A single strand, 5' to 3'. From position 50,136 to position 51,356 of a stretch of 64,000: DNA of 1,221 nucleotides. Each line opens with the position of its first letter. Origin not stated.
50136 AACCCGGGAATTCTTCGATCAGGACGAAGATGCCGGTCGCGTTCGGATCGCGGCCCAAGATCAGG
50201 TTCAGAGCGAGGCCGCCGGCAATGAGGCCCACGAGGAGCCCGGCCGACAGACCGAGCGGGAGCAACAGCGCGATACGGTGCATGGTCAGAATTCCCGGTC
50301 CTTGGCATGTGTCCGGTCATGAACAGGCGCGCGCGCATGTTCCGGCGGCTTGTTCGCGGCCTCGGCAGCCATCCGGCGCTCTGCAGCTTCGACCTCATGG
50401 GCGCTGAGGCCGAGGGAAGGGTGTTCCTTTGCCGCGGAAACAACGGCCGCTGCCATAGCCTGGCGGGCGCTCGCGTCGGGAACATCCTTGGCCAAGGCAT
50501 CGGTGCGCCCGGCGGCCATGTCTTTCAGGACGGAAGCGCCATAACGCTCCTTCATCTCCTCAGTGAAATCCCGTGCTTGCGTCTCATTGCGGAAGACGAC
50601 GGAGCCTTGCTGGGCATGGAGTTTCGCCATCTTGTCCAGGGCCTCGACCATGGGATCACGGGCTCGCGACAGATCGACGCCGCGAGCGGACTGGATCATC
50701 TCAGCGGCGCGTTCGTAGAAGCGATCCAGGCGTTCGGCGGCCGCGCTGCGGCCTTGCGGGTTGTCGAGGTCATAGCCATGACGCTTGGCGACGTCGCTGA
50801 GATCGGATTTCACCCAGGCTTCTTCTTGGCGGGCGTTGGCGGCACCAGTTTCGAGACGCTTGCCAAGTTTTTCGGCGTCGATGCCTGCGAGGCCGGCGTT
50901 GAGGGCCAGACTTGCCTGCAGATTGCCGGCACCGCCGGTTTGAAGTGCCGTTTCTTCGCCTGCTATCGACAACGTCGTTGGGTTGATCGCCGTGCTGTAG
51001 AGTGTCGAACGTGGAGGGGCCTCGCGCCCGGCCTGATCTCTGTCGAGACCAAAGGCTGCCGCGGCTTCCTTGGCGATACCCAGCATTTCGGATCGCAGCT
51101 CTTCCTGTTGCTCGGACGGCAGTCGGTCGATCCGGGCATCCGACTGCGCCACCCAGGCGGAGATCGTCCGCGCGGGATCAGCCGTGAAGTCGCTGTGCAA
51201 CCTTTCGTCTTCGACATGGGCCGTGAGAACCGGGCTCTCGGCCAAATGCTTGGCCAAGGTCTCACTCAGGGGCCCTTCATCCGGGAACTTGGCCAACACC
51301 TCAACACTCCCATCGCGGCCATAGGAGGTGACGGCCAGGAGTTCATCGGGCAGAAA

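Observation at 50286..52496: Relaxase C-terminal module duplicated on a nuclease-less 736-aa protein placed directly before virD4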

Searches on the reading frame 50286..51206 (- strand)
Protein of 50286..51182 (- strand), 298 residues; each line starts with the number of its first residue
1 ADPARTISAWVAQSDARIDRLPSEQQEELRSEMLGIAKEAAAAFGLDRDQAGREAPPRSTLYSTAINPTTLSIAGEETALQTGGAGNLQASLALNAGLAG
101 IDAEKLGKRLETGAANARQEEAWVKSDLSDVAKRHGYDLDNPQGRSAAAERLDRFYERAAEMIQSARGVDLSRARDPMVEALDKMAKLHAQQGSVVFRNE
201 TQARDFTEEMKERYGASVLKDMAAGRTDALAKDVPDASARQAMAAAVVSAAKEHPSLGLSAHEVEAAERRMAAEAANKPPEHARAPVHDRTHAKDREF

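Call 17: search_protein_representatives(alignment_id=A1)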
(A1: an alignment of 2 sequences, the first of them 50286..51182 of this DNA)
Query: 2 sequences, 299 profile positions. Proteins with E-value up to 0.001 (for the whole library): 105; up to 1e-10: 68; up to 1e-30: 37. The best 105 are listed.
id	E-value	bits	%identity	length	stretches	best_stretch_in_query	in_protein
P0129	4.6e-103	361.0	-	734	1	2-291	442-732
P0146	3.9e-102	358.0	-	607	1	1-277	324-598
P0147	6.7e-99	347.4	-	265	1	21-279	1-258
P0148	2.0e-89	316.2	-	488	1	2-299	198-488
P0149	1.8e-81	290.2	-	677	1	2-299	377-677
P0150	8.8e-78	278.0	-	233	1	54-278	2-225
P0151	3.9e-69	249.6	-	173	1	125-298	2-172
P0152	1.7e-68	247.5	-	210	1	73-232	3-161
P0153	6.8e-66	239.0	-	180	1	106-279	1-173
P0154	8.7e-66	238.6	-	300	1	2-285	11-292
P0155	1.1e-65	238.3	-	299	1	7-285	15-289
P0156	4.0e-59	216.8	-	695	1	2-273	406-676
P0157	5.6e-59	216.3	-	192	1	1-187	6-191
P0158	6.6e-58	212.8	-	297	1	4-276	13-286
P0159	1.4e-56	208.4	-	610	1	7-297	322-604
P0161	8.9e-56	205.8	-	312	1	2-291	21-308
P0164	2.2e-50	188.0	-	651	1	1-274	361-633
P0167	6.0e-48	180.1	-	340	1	7-266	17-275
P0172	1.7e-41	158.9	-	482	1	2-285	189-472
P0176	1.2e-38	149.6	-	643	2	119-279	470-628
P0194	2.9e-22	95.7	-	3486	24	218-272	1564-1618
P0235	2.7e-05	40.0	-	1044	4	149-192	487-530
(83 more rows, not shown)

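Call 19: search_protein_families(library=pfam, proteins=[P0149, P0148, P0164, P0176, P0172, P0154, P0161, P0167, P0235, P0194], max_evalue=0.01)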
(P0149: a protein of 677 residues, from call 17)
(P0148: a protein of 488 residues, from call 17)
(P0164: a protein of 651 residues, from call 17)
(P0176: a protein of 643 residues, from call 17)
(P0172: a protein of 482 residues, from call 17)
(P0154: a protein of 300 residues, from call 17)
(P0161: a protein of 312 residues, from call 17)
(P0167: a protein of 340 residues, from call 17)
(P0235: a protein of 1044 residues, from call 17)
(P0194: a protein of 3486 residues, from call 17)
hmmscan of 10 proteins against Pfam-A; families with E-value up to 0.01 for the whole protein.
P0149 (677 aa): 0 families

P0148 (488 aa): 0 families

P0164 (651 aa): 0 families

P0176 (643 aa): 0 families

P0172 (482 aa): 0 families

P0154 (300 aa): 0 families

P0161 (312 aa): 0 families

P0167 (340 aa): 0 families

P0235 (1044 aa): 8 families
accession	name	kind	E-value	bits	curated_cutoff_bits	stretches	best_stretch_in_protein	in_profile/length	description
PF13185.12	GAF_2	-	4.1e-81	270.4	28.6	4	199-337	2-136/136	GAF domain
PF01590.32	GAF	-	2.5e-65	219.4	22.4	4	200-336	1-133/133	GAF domain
PF13492.12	GAF_3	-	3e-43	147.7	27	3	701-838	2-129/129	GAF domain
PF08448.16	PAS_4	-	6.3e-14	52.6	23.1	1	63-172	1-109/110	PAS fold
PF13426.13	PAS_9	-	1.3e-13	51.6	27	1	70-170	4-103/103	PAS domain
PF00989.32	PAS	-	3.4e-12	46.8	22.6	1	62-164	6-109/113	PAS fold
PF13188.13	PAS_8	-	3.3e-05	24.1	21.8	1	61-103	5-44/65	PAS domain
PF08447.18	PAS_3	-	4.6e-05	24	25.6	1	80-164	2-88/89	PAS fold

P0194 (3486 aa): 1 family
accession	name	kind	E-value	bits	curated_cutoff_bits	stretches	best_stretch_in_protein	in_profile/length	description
PF01481.21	Arteri_nucleo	-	2.5e-21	76.6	22.1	0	1899-1943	46-89/116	Arterivirus nucleocapsid protein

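Call 30: find_related_loci(query=A1, collection=genome_contigs, flank=10000)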
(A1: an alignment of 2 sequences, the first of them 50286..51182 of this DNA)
Query A1 (298 aa) in genome_contigs; peptide patterns used: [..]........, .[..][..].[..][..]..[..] (x = any residue, [..] = any of these).
135 stretches matched a pattern; 60 encode a relative of the query (tblastn E <= 1e-3); 57 distinct loci.
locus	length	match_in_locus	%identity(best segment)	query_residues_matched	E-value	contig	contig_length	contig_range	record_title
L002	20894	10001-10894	88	1-298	2e-164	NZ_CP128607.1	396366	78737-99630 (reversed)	Tabrizicola sp. M-4 plasmid p1, complete sequence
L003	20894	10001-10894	87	1-298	4e-161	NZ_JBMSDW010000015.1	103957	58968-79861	Neotabrizicola sp. VNH66 contig15, whole genome shotgun sequence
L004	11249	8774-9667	87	1-298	3e-161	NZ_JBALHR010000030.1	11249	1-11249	Gemmobacter denitrificans strain JM10B15 NODE_30_length_11249_cov_272.686806, whole genome shotgun sequence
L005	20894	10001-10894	91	1-298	1e-159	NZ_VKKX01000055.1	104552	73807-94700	Gemmobacter caeruleus strain N8 NODE_9, whole genome shotgun sequence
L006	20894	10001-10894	90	1-298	3e-159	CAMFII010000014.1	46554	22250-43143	MAG: uncultured Rhodobacter sp. isolate SRR9109405_bin.18_metaWRAP_v1.3_MAG genome assembly, contig: ERZ12289976.494, wh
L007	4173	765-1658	90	1-298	8e-164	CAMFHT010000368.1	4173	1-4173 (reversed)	MAG: uncultured Rhizobium sp. isolate SRR9109402_bin.13_metaWRAP_v1.3_MAG genome assembly, contig: ERZ12289980.7803, who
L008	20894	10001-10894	81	1-298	9e-150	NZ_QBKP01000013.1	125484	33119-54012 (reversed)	Gemmobacter caeni strain DSM 21823 Ga0196851_113, whole genome shotgun sequence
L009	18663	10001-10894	81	1-298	9e-150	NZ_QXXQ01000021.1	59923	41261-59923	Gemmobacter lutimaris strain YJ-T1-11 scaffold_21, whole genome shotgun sequence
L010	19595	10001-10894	73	1-298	3e-133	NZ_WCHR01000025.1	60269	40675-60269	Gemmobacter serpentinus strain HB-1 NODE_27_length_60173_cov_196.531021, whole genome shotgun sequence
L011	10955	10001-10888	73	1-298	8e-132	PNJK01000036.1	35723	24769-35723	MAG: Rhodobacter sp. isolate WM.3.37 WM_1000471_35723, whole genome shotgun sequence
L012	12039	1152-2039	72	1-298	6e-130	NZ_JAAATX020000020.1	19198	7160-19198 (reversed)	Rhodobacter amnigenus strain HSP-20 contig00020, whole genome shotgun sequence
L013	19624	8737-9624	71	1-298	2e-129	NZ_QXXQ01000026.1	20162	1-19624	Gemmobacter lutimaris strain YJ-T1-11 scaffold_26, whole genome shotgun sequence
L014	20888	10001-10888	71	1-298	3e-129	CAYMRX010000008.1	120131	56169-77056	MAG TPA_asm: uncultured Tabrizicola sp. isolate SRP292972_co3_86 genome assembly, contig: NODE_196_length_120131_cov_45.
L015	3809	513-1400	72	1-298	9e-132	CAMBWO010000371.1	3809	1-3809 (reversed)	MAG: Pseudorhodobacter antarcticus isolate MiH-16apr19-200 genome assembly, contig: MiH-16apr19-C67372, whole genome sho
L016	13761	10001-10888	71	1-298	4e-126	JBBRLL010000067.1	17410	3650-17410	MAG: Rhodobacterales bacterium isolate La1_maxbin2.026 LA1C_X2.026_k141_2948293L_17410_cov_29.5434, whole genome shotgun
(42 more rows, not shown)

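Call 37: predict_structure(alignment_id=A3)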
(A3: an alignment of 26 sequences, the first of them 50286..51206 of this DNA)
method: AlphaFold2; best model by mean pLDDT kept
length: 306 residues; sequences in the alignment: 26
mean_pLDDT: 88.8   pTM: 0.60
mean pLDDT of the five models: 88.8, 87.0, 86.8, 86.0, 85.9
residues with pLDDT >= 90: 211; 70-90: 62; 50-70: 15; < 50: 18
segments of 3 or more residues with pLDDT < 50: 178-182, 294-306
pLDDT, mean of each block of 10 residues (from residue 1): 73 86 89 89 87 75 91 96 91 94 97 96 93 98 97 97 95 72 79 94 96 97 97 96 94 97 97 96 83 49 43
secondary structure, 60 per line:
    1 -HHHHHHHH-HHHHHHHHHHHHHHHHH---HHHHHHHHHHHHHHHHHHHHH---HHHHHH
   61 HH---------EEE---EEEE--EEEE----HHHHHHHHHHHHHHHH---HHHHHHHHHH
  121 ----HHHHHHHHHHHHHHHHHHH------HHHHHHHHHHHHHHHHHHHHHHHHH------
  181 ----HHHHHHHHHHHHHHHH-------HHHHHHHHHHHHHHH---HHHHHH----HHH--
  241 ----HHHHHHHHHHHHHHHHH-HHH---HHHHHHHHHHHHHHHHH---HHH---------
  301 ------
elements in order: H2-9 H11-27 H31-51 H55-62 E72-74 E78-81 E84-87 H92-107 H111-120 H125-143 H150-174 H185-200 H208-222 H226-231 H245-261 H269-285
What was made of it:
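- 50349..51182 (-): C module of X (aa 439-716), paralogous to the C-terminal half of the relaxase. The AlphaFold model has pLDDT 88.8 and pTM 0.60, is mostly helical and contains one 3-strand meander (call 37).
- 50289..50348 (-): Disordered linker and conserved C-terminal end ...KDREF. pLDDT is below 50 for the last 13 residues (call 37).
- It follows a low-confidence, hence probably disordered, linker (call 37).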

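Call 41: fold_search(model_id=the predicted structure, library=pdb)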
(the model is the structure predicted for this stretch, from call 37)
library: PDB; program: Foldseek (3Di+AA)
matches with E <= 10: 73; with E <= 0.001: 0
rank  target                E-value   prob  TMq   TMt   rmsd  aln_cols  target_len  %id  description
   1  8e0n_D                1.1e+00  0.16  0.16  0.25  15.0       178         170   20  Homotrimeric variant of tcTRP9, BGL18 (released 2023-04-12)
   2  8amz_P                1.4e+00  0.07  0.16  0.14  16.4       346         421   15  Spinach 19S proteasome (released 2022-08-24)
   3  9dze_K                1.8e+00  0.08  0.15  0.15  16.9       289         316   17  Computationally Designed Bifaceted Protein Nanomaterial pD5-14 (released 2024-10-30)
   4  7z7r_L                2.1e+00  0.03  0.12  0.08  21.6       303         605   14  Complex I from E. coli, LMNG-purified, Apo, Open-ready state (released 2022-09-21)
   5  5cwn                  2.5e+00  0.06  0.14  0.19  16.8       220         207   14  Crystal structure of de novo designed helical repeat protein DHR71 (released 2015-12-16)
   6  9dze_f                2.6e+00  0.06  0.18  0.19  15.3       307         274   16  Computationally Designed Bifaceted Protein Nanomaterial pD5-14 (released 2024-10-30)
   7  5a7d_C                2.8e+00  0.04  0.14  0.13  17.8       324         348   15  Tetrameric assembly of LGN with Inscuteable (released 2016-08-03)
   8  3ro2_A                2.9e+00  0.08  0.22  0.21  17.6       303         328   14  Structures of the LGN/NuMA complex (released 2012-03-07)
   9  7rdr_A                2.9e+00  0.05  0.17  0.12  16.1       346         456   14  Circular tandem repeat protein with novel repeat topology and enhanced subunit contact surfaces (released 2021-09-01)
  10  3qtm_A                3.2e+00  0.04  0.14  0.14  18.7       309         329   14  Structure of S. pombe nuclear import adaptor Nro1 (Space group P21) (released 2011-09-21)
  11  5wzk_A                3.5e+00  0.04  0.13  0.10  15.0       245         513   11  Structure of APUM23-deletion-of-insert-region-GGAAUUGACGG (released 2017-09-27)
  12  8e0n_A                4.1e+00  0.08  0.16  0.24  15.3       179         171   20  Homotrimeric variant of tcTRP9, BGL18 (released 2023-04-12)
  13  8fbj                  4.1e+00  0.05  0.18  0.18  17.4       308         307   16  Improving the secretion of designed protein assemblies through negative design of cryptic transmembrane domains (released 2023-03-22)
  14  2nw9_B                4.1e+00  0.02  0.11  0.13  25.2       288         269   11  Crystal Structure of Tryptophan 2,3-dioxygenase (TDO) from Xanthomonas campestris in complex with ferrous heme and 6-f (released 2006-12-19)
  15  5a7d_B                4.3e+00  0.04  0.16  0.15  16.9       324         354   15  Tetrameric assembly of LGN with Inscuteable (released 2016-08-03)
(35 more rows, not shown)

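Call 48: find_homologous_proteins(query=A5, max_evalue=0.00001)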
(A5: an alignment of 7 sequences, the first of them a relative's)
Query A5 (7 sequences) (312 aa, profile of the alignment): 24 proteins with E <= 0.00001 among 8000 candidates.
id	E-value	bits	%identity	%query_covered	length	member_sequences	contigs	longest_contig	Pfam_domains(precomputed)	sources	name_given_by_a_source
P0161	3.8e-116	406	100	100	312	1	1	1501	-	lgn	-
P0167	5.6e-113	395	42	85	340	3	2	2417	-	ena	-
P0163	8.3e-111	388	35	90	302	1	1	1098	-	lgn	-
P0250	4.1e-100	353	44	91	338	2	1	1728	-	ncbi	-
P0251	3.3e-97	343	58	94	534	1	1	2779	-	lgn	-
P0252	3.4e-92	327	41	86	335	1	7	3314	-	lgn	-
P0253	2.4e-90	321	57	98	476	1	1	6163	PF03432.21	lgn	-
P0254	1.3e-89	319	49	94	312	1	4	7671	-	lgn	-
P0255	2.7e-84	301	58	93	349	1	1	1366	-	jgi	jgi:type IV secretion system T-DNA border endonuclease VirD2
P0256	3.3e-78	281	42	87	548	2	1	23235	-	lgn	-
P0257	3.8e-76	274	37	90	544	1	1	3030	-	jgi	jgi:hypothetical protein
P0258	1.6e-75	272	37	90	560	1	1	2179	PF03432.21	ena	-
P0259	5.6e-75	270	38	84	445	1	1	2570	-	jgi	jgi:hypothetical protein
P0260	7.7e-75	270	42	87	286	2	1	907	-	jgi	jgi:hypothetical protein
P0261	2.4e-74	268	37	94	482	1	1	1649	-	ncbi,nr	ncbi:MAG: hypothetical protein B7Y02_08410 [Rhodobacterales bacterium 17-64-5]|nr:MAG: hypothetical 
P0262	6.0e-74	267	37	87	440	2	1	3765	-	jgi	jgi:hypothetical protein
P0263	1.0e-73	266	36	84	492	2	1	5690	-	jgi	jgi:hypothetical protein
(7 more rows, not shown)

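Call 49: find_encoding_contigs(protein=P0254, flank=8000, max_places=4)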
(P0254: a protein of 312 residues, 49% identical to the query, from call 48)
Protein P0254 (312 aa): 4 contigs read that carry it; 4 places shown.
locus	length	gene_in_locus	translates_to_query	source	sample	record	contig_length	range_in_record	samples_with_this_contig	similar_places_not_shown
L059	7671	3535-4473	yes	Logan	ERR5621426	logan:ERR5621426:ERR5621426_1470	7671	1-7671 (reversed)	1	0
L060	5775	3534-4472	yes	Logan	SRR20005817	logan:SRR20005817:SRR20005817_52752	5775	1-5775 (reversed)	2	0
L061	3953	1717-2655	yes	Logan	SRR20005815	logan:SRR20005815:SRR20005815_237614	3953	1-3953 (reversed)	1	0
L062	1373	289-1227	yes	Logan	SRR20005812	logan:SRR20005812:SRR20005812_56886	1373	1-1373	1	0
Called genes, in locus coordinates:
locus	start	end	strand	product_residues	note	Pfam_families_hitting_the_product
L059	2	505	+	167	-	?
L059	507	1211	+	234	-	PF03524:CagX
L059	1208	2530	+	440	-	PF03743:TrbI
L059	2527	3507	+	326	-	PF00437:T2SSE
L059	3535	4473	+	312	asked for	-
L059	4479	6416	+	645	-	PF02534:T4SS-DNA_transf, PF10412:TrwB_AAD_bind, PF12696:TraG-D_C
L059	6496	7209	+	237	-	PF02586:SRAP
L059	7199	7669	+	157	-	?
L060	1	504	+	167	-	?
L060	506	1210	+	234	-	PF03524:CagX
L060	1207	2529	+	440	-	PF03743:TrbI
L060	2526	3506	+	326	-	PF00437:T2SSE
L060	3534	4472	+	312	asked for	-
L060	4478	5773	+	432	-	?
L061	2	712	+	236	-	?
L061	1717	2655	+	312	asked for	-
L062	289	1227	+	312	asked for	-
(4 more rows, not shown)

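Call 50: find_encoding_contigs(protein=P0256, flank=10000, max_places=3)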
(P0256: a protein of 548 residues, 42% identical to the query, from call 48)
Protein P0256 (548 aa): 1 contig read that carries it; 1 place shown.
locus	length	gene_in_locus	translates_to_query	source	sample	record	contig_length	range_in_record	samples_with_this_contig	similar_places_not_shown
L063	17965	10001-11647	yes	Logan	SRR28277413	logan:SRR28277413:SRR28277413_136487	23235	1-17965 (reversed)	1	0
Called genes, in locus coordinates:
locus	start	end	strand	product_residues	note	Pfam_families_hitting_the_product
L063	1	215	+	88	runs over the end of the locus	PF05101:VirB3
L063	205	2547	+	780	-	PF27097:VirB4_TrbE_N, PF03135:CagE_TrbE_VirB, PF10412:TrwB_AAD_bind (faint), PF13401:AAA_22 (faint)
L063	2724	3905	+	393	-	PF01464:SLT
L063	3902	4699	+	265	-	PF07996:T4SS (weak)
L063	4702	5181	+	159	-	-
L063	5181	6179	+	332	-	PF04610:TrbL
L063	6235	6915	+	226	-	PF04335:VirB8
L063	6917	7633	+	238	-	PF03524:CagX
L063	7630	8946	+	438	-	PF03743:TrbI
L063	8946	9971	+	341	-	PF00437:T2SSE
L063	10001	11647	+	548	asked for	-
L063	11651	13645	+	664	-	PF02534:T4SS-DNA_transf, PF10412:TrwB_AAD_bind, PF12696:TraG-D_C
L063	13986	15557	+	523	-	PF00496:SBP_bac_5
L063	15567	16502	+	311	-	PF19300:BPD_transp_1_N, PF00528:BPD_transp_1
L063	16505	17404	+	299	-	PF00528:BPD_transp_1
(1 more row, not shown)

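Call 51: find_encoding_contigs(protein=P0252, flank=5000, max_places=3)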
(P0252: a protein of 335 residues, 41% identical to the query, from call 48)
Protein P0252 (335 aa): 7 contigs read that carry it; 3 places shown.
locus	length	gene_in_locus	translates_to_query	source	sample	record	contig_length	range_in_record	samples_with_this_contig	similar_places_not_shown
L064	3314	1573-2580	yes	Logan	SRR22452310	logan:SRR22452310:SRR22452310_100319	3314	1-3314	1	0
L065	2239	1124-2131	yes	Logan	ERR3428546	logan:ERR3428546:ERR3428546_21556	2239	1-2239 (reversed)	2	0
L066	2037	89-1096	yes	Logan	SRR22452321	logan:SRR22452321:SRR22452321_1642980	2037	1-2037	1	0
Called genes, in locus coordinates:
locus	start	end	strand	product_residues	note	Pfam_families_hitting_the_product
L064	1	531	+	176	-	?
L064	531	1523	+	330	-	PF00437:T2SSE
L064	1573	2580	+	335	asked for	-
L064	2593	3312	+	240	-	?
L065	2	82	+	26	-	?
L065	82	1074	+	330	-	PF00437:T2SSE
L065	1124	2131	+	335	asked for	-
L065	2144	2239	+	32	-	?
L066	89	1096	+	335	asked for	-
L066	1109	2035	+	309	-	?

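Call 52: find_encoding_contigs(protein=P0167, flank=5000, max_places=2)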
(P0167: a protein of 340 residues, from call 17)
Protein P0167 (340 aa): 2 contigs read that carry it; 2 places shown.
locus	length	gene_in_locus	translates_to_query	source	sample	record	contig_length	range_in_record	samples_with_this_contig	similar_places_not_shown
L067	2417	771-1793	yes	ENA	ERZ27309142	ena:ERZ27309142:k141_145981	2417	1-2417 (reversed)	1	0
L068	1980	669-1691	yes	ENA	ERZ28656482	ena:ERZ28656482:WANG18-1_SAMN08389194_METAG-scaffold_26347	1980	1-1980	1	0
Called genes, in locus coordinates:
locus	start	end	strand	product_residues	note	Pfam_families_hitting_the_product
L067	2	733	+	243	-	?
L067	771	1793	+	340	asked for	-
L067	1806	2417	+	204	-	?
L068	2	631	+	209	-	?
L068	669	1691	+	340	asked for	-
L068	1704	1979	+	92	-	?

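Call 53: find_encoding_contigs(protein=P0263, flank=6000, max_places=2)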
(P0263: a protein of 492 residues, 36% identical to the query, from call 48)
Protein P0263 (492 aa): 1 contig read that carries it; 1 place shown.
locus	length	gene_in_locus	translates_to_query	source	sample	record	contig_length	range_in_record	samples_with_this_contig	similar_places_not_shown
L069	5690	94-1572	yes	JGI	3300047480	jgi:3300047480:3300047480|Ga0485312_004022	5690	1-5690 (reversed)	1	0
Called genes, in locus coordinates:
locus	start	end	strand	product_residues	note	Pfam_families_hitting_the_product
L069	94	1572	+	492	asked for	-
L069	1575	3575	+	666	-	PF02534:T4SS-DNA_transf, PF10412:TrwB_AAD_bind, PF12696:TraG-D_C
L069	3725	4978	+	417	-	PF00149:Metallophos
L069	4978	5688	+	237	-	?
